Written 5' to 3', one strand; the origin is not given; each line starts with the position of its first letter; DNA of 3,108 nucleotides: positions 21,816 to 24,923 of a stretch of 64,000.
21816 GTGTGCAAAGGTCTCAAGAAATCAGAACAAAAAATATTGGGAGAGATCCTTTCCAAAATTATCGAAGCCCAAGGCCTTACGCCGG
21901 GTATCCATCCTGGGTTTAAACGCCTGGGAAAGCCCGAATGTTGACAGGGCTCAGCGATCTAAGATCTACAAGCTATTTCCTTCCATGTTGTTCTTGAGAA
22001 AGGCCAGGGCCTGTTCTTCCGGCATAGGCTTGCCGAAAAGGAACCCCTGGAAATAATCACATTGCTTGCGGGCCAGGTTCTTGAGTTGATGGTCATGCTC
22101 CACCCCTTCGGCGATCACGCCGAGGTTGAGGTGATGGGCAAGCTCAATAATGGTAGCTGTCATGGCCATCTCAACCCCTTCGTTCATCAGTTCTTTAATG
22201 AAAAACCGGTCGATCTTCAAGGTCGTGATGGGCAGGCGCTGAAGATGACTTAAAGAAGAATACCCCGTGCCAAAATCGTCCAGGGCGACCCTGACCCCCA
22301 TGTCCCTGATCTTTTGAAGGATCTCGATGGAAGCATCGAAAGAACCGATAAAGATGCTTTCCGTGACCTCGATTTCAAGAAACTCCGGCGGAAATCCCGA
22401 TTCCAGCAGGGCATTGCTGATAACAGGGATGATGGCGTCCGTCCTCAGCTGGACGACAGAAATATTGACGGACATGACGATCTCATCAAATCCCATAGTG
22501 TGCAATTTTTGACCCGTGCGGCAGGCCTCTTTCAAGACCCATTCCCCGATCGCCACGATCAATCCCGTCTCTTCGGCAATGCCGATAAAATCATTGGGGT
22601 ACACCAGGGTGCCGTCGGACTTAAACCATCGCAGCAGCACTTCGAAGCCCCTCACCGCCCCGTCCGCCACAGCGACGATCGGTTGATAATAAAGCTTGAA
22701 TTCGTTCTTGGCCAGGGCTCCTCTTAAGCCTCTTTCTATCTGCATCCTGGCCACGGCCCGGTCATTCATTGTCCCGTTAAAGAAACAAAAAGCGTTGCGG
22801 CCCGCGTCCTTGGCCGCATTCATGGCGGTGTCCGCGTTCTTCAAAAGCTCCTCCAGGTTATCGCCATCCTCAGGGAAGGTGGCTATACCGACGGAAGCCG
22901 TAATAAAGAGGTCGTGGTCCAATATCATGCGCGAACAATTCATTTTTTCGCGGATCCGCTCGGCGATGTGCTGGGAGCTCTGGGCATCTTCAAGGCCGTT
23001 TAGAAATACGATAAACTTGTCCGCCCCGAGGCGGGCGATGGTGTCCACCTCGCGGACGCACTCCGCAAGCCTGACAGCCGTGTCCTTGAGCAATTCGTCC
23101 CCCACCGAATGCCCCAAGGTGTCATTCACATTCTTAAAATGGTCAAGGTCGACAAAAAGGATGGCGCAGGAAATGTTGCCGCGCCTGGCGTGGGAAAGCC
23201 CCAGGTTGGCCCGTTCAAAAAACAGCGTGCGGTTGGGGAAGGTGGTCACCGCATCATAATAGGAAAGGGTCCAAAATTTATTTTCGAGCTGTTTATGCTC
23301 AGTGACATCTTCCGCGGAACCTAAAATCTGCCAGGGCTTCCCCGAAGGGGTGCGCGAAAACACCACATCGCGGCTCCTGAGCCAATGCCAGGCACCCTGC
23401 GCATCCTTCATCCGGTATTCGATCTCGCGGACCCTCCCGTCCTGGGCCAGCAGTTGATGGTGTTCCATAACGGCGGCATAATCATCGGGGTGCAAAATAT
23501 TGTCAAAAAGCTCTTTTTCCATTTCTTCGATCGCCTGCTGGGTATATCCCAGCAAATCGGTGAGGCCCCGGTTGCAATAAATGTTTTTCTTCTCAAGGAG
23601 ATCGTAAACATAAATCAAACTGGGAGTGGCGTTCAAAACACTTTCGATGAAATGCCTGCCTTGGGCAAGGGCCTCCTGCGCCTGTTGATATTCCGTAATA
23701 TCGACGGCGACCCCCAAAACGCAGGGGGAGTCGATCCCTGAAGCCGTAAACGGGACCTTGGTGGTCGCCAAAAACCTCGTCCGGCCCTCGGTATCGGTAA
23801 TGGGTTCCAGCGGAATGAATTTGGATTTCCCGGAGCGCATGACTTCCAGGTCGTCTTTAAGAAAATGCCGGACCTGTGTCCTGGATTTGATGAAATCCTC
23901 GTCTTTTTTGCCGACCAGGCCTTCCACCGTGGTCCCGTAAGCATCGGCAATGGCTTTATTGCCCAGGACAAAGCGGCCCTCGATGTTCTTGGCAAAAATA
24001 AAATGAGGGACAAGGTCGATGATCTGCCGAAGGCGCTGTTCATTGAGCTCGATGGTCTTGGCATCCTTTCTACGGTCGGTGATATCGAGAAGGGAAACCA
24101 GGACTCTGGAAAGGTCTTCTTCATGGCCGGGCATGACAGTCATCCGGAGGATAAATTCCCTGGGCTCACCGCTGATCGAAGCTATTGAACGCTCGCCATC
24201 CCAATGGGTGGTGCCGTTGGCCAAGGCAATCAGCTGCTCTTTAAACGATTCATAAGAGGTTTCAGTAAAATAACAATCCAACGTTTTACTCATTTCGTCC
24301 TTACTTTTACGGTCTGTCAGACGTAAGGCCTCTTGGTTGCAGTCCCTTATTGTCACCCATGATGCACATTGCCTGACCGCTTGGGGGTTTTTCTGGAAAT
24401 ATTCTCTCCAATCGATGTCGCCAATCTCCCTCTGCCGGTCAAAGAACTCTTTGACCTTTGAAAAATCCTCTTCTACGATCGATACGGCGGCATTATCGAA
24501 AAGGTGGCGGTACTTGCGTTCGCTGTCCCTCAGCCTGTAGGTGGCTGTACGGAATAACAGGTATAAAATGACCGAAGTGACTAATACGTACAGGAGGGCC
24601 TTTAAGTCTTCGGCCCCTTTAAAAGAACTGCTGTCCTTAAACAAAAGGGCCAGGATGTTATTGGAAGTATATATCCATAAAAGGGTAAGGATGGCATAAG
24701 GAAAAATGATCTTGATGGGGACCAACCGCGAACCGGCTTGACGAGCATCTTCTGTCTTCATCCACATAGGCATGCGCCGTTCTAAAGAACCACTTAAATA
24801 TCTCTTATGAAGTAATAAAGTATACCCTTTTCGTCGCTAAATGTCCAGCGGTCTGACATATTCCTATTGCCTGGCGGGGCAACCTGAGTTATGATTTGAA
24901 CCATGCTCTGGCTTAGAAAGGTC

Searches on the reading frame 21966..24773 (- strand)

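Call 72: search_protein_families(library=pfam, proteins=[window:21966-24773:-], max_evalue=0.00001)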
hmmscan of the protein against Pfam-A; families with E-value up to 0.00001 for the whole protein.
window:21966-24773:- (935 aa): 7 families
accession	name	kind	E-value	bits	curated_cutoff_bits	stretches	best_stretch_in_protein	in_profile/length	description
PF00563.25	EAL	-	5.4e-62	209.7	31.3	1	683-916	4-236/236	EAL domain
PF00990.26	GGDEF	-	7.5e-44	149.8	23.8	1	505-660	2-160/161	Diguanylate cyclase, GGDEF domain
PF08448.16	PAS_4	-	2.9e-22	79.4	23.1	1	253-361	2-107/110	PAS fold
PF08447.18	PAS_3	-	3.4e-19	69.3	25.6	1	398-486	2-88/89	PAS fold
PF13426.13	PAS_9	-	5.3e-17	62.4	27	0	398-492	14-103/103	PAS domain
PF00989.32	PAS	-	1.3e-14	54.6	22.6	0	376-466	3-90/113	PAS fold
PF13188.13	PAS_8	-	1.7e-10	40.8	21.8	0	375-429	2-53/65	PAS domain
